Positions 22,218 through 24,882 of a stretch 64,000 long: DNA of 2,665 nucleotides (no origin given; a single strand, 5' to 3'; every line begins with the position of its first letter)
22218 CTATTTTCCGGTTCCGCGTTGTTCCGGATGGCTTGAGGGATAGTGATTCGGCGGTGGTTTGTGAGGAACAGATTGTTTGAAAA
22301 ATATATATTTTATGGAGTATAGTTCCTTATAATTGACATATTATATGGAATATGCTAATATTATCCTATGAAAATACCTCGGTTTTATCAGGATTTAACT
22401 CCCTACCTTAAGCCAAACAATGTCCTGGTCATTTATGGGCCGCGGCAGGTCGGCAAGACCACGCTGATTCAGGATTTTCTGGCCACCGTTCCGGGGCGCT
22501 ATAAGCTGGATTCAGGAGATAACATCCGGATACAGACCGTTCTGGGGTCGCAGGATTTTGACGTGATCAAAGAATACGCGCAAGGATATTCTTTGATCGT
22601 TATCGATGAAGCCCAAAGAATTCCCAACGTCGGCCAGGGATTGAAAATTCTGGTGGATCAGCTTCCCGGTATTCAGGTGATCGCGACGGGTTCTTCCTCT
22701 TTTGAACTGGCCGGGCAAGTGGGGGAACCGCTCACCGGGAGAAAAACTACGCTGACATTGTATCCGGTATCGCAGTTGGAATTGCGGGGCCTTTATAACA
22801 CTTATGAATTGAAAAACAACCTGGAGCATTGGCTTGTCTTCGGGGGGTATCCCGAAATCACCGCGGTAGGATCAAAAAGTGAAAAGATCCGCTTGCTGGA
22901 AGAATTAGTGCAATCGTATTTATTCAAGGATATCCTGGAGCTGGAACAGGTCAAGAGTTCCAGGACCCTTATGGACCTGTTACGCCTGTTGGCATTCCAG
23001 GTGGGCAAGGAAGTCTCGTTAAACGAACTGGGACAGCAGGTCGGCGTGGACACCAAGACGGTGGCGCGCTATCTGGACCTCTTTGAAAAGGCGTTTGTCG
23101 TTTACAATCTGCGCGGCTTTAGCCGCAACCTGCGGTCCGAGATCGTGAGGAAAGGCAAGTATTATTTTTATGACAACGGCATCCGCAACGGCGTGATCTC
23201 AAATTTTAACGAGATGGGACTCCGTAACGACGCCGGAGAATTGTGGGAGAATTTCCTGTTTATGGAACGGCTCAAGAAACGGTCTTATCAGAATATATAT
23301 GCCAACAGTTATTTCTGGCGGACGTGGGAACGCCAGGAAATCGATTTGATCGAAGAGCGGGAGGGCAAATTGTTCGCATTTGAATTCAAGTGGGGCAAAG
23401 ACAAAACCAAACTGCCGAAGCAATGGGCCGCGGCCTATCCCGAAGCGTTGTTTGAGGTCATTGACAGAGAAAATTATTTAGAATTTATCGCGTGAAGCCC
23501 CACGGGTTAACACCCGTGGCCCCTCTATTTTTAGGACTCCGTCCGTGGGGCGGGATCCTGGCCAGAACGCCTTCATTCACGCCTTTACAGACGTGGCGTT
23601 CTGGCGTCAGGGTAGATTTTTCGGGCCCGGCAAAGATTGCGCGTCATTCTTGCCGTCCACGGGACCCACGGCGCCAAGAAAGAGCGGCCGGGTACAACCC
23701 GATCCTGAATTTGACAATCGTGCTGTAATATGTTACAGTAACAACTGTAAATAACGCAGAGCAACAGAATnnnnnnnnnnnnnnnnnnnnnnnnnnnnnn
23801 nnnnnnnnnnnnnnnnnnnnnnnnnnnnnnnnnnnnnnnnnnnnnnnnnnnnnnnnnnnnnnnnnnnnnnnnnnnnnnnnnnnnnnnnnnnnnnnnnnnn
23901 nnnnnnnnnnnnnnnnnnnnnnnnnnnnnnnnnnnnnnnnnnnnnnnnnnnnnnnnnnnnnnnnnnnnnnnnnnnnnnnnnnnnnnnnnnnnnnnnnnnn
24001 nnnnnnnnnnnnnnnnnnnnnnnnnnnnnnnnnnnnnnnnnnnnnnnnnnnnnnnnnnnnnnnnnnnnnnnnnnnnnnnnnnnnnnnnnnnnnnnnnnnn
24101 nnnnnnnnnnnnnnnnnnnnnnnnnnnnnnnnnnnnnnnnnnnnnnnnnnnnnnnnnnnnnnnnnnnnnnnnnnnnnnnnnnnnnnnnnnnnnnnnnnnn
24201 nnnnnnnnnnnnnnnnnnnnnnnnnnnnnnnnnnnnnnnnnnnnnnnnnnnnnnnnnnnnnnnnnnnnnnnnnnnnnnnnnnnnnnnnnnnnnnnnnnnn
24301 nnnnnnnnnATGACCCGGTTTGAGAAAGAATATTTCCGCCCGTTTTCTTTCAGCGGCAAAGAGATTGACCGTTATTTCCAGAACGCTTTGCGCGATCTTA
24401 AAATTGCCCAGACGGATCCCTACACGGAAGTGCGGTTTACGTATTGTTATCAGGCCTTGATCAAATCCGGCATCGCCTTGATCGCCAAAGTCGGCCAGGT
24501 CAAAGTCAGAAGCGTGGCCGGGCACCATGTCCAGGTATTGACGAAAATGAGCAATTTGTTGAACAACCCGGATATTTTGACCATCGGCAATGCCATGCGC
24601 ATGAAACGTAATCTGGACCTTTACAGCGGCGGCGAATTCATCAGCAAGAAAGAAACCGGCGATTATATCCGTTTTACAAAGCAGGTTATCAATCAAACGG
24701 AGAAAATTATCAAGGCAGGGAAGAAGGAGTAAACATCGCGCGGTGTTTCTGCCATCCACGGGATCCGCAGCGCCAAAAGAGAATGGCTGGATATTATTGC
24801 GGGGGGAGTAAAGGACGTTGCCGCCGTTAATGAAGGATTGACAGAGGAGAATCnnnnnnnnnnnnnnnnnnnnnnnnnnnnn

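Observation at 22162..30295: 8-kb accessory/defense island inserted between the lipid A genes and the LPS-core glycosyltransferase genes, built as a chain of repeat-bracketed cassettes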

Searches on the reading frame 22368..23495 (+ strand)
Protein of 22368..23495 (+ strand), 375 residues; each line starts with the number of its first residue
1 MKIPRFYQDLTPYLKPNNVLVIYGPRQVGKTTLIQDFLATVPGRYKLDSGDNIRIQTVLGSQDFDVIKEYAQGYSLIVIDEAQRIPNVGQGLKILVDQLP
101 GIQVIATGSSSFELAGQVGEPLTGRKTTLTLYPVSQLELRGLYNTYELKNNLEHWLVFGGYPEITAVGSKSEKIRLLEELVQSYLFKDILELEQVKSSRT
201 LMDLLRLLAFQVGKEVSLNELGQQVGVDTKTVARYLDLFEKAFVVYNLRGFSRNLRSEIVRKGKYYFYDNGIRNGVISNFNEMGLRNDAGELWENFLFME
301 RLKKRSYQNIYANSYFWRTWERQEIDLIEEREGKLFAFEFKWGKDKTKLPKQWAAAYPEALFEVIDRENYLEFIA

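Call 8: search_protein_families(library=pfam, proteins=[window:22368-23495:+], max_evalue=0.01)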
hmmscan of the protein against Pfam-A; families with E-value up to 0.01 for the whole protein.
window:22368-23495:+ (375 aa): 7 families
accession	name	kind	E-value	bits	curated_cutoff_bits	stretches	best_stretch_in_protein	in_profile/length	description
PF13635.12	DUF4143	-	5e-39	134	28.1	1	187-343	2-160/160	Domain of unknown function (DUF4143)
PF13173.12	AAA_14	-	1.6e-25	90.1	27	1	17-138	2-127/129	AAA domain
PF13401.12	AAA_22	-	1.8e-06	28.8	27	0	17-44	5-32/130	AAA domain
PF01637.24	ATPase_2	-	2e-05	25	33.2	1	15-39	18-42/225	ATPase domain predominantly from Archaea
PF13191.12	AAA_16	-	0.0051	17.8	32.6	0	18-44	25-51/167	AAA ATPase domain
PF00910.28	RNA_helicase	-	0.0057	17.6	21.5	0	21-87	2-63/105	RNA helicase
PF05344.16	DUF746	-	0.0097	16.3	26.9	0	205-240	2-37/64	Domain of Unknown Function (DUF746)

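Call 9: search_protein_families(library=padloc, proteins=[window:22368-23495:+], max_evalue=0.01)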
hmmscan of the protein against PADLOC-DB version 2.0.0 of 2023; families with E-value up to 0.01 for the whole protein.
window:22368-23495:+ (375 aa): 10 families
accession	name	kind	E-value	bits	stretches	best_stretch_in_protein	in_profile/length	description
PDLC04789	PDC-S01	-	1.8e-146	486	1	6-374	6-373/375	-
PDLC04790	PDC-S01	-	4e-61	205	1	9-344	19-369/422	-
PDLC04787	PDC-S01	-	1.7e-46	156.9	1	4-334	12-349/412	-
PDLC04791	PDC-S01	-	1.8e-35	120.4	1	18-348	20-357/395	-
PDLC04788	PDC-S01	-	2.6e-22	77.4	1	20-346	22-386/448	-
PDLC04786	PDC-S01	-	1e-16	58.8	2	18-135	21-149/439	-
PDLC04792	PDC-S01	-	1.7e-10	38.1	1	8-121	8-134/452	-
PDLC01857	CARF3--CARF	-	0.0017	16.1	1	205-253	134-181/201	-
PDLC01434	CasR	-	0.0029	15.5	1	188-246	115-172/191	"CAS-I,CAS-II,CAS-III,CAS-IV,CAS-V,CAS-VI; associated_signaling"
PDLC04140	mad8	-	0.0065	14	0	14-46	24-56/314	mads_8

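Call 24: find_encoding_contigs(protein=window:22368-23495:+, flank=10000, max_places=10)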
Protein window:22368-23495:+ (375 aa): 1 contig read that carries it; 1 place shown.
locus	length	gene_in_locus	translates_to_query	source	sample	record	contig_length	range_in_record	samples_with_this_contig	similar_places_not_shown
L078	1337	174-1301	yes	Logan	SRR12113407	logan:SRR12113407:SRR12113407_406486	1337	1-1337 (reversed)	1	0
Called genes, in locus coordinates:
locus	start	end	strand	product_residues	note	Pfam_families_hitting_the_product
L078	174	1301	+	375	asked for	PF01637:ATPase_2 (faint), PF13173:AAA_14, PF13401:AAA_22 (faint), PF13635:DUF4143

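Call 30: search_protein_families(library=ncbifam, proteins=[window:22368-23495:+], max_evalue=0.01)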
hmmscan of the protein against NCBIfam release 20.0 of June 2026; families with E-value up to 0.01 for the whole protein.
window:22368-23495:+ (375 aa): 0 families

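Call 31: search_protein_families(library=phrogs, proteins=[window:22368-23495:+], max_evalue=0.001)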
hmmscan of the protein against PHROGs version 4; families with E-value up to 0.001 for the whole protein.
window:22368-23495:+ (375 aa): 0 families

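Call 64: find_homologous_proteins(query=window:22368-23495:+, max_evalue=1e-50)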
Query window:22368-23495:+ (375 aa): 7998 proteins with E <= 1e-50 among 8000 candidates; the best 120 are listed.
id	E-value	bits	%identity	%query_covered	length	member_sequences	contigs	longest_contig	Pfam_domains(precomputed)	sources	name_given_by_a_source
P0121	5.1e-247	837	100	100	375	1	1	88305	PF13173.13,PF13635.13,PF13401.13,PF01637.25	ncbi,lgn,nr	ncbi:MAG: ATP-binding protein [Candidatus Omnitrophica bacterium]|nr:ATP-binding protein [Candidatus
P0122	4.5e-236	801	95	100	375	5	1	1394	PF13173.13,PF13635.13,PF13401.13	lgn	-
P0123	3.7e-235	798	95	100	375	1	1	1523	PF13173.13,PF13635.13,PF13401.13,PF01637.25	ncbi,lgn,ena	ncbi:MAG: ATP-binding protein [Patescibacteria group bacterium]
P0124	9.9e-235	796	95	100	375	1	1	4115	PF13173.13,PF13635.13,PF13401.13,PF01637.25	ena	-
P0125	2.4e-233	792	95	100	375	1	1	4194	PF13173.13,PF13635.13,PF13401.13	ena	-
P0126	2.6e-231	785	94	100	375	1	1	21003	PF13173.13,PF13635.13,PF13401.13,PF01637.25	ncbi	-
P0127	1.3e-230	783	93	100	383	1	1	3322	PF13173.13,PF13635.13,PF13401.13,PF01637.25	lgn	-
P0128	9.5e-226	767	91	100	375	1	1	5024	PF13173.13,PF13635.13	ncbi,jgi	jgi:hypothetical protein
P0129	6.7e-221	751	89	100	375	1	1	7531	PF13173.13,PF13635.13,PF13401.13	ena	-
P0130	1.8e-219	746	87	100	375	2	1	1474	PF13173.13,PF13635.13,PF13401.13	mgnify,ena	mgnify:FL=1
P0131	1.0e-217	740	89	100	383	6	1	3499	PF13173.13,PF13635.13,PF13401.13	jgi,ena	-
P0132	5.2e-209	712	84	100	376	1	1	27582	PF13173.13,PF13635.13,PF13401.13,PF05344.17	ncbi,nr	ncbi:MAG: ATP-binding protein [Candidatus Omnitrophica bacterium]|nr:ATP-binding protein [Candidatus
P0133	8.9e-208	708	84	100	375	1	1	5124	PF13173.13,PF13635.13,PF13401.13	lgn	-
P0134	3.8e-206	702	82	100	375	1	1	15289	PF13173.13,PF13635.13,PF13401.13,PF01637.25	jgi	-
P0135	8.4e-206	701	82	100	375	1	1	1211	PF13173.13,PF13635.13,PF13401.13,PF01637.25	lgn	-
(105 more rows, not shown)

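Call 65: find_encoding_contigs(protein=P0126, flank=4000, max_places=2)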
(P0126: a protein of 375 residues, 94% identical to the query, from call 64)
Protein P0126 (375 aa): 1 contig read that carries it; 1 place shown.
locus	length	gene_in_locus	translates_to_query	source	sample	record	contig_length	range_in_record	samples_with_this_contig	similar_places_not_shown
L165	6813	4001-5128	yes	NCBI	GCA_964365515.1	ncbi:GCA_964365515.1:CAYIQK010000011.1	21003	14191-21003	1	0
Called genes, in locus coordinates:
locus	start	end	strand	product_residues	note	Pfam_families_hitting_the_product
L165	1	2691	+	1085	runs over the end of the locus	-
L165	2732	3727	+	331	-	PF00493:MCM, PF20030:bpMoxR, PF05496:RuvB_N (faint), PF00004:AAA (faint), PF07726:AAA_3, PF07728:AAA_5, PF17863:AAA_lid_2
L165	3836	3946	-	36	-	-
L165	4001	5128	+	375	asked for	PF01637:ATPase_2 (faint), PF13173:AAA_14, PF13401:AAA_22 (faint), PF13635:DUF4143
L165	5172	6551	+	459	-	PF04326:SLFN_AlbA_2, PF13749:HATPase_c_4, PF08279:HTH_11 (faint), PF13412:HTH_24 (weak)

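Call 66: find_encoding_contigs(protein=P0129, flank=4000, max_places=2)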
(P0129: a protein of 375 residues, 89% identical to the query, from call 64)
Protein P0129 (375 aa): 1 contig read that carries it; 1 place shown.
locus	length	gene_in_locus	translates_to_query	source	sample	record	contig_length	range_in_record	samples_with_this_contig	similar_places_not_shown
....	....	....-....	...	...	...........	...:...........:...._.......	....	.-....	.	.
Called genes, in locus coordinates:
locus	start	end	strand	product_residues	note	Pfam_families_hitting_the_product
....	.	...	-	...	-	?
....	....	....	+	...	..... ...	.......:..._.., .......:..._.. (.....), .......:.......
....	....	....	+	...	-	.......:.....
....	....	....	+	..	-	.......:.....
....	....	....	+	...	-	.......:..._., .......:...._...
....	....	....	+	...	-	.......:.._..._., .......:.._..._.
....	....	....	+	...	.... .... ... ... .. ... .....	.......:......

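Call 67: find_encoding_contigs(protein=P0128, flank=4000, max_places=2)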
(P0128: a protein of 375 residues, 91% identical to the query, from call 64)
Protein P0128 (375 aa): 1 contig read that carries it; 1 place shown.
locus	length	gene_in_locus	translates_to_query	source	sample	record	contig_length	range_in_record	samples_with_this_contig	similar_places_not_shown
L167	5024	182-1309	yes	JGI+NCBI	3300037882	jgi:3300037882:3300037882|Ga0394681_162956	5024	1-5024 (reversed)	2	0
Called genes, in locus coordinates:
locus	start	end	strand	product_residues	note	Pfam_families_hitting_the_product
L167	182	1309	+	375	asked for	PF13173:AAA_14, PF13635:DUF4143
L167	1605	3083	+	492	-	PF01590:GAF, PF13185:GAF_2, PF13492:GAF_3 (weak), PF13487:HD_5, PF01966:HD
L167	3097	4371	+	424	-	-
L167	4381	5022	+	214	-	?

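Call 112: find_related_loci(query=window:22368-23495:+, collection=viral_contigs, flank=3000)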
Query window:22368-23495:+ (375 aa) in viral_contigs; peptide patterns used: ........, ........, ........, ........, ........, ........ (x = any residue, [..] = any of these).
6 stretches matched a pattern, but none encodes a relative of the query by tblastn (E <= 1e-3).

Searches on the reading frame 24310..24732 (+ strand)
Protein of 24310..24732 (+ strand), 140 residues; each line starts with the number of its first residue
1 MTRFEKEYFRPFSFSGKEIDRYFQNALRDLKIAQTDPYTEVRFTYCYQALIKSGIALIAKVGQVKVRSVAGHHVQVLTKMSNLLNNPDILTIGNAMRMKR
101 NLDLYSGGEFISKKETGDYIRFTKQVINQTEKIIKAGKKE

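Call 8: search_protein_families(library=pfam, proteins=[window:24310-24732:+], max_evalue=0.01)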
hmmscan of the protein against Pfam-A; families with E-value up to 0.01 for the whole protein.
window:24310-24732:+ (140 aa): 0 families

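Call 9: search_protein_families(library=padloc, proteins=[window:24310-24732:+], max_evalue=0.01)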
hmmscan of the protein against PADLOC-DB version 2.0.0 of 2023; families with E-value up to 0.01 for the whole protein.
window:24310-24732:+ (140 aa): 6 families
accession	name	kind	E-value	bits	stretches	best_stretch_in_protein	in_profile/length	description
PDLC04379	PDC-M05B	-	1.7e-11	42.3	1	13-138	15-141/147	-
PDLC04374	PDC-M05B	-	3.6e-07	28.5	1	10-134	13-138/146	-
PDLC04377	PDC-M05B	-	3.3e-06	25.2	1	16-135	19-139/149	-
PDLC04376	PDC-M05B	-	3.4e-06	25.3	1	24-134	10-118/121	-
PDLC04375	PDC-M05B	-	0.00068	17.9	1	26-107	40-123/151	-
PDLC04373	PDC-M05B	-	0.0031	15.6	1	14-134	20-137/141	-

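Call 30: search_protein_families(library=ncbifam, proteins=[window:24310-24732:+], max_evalue=0.01)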
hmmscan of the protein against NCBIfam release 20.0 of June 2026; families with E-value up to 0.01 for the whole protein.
window:24310-24732:+ (140 aa): 0 families

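Call 31: search_protein_families(library=phrogs, proteins=[window:24310-24732:+], max_evalue=0.001)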
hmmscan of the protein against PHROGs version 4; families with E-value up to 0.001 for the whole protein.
window:24310-24732:+ (140 aa): 0 families
